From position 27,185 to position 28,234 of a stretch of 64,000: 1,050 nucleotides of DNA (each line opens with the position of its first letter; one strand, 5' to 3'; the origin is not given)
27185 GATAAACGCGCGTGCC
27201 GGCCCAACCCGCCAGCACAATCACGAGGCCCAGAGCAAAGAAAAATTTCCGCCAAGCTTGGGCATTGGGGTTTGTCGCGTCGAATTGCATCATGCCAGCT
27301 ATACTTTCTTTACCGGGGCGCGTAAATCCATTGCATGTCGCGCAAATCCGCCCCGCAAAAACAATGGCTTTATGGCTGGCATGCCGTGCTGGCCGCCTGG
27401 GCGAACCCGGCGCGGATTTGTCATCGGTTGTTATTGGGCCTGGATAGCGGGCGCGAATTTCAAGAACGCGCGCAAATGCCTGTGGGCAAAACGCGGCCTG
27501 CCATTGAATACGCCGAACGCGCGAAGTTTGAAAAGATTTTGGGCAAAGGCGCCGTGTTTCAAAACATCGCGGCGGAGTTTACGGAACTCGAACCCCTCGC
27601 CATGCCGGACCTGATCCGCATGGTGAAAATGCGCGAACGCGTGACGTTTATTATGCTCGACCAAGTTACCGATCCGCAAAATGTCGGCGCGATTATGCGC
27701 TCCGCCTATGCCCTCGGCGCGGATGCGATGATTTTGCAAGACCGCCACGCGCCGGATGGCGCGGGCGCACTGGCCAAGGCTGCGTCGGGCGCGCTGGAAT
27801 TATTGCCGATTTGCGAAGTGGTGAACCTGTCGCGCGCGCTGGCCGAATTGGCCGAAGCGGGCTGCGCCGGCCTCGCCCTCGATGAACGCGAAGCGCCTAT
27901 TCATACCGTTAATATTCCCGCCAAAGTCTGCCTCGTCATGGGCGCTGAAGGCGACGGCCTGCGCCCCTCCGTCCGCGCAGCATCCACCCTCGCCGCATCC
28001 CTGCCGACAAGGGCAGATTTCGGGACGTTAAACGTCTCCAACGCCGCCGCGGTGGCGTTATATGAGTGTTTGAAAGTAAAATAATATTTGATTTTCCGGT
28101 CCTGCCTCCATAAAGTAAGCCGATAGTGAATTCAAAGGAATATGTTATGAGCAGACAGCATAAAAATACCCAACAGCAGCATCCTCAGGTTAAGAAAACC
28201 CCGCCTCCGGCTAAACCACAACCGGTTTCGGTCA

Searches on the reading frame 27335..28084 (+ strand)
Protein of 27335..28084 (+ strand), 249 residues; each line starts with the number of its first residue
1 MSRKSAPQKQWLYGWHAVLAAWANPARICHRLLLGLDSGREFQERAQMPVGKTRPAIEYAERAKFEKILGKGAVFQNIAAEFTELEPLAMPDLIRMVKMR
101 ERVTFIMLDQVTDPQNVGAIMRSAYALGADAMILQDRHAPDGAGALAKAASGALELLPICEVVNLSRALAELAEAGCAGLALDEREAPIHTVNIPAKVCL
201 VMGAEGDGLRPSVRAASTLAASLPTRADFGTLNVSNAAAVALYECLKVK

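Call 9: search_protein_families(library=pfam, proteins=[window:27335-28084:+])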
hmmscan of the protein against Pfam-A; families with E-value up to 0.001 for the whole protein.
window:27335-28084:+ (249 aa): 2 families
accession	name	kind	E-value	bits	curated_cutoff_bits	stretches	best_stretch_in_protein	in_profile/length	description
PF00588.24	SpoU_methylase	-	1.2e-33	116.6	29.7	1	105-243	3-142/142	SpoU rRNA Methylase family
PF08032.17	SpoU_sub_bind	-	1.1e-06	29.2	22.8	1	11-87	1-75/76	RNA 2'-O ribose methyltransferase substrate binding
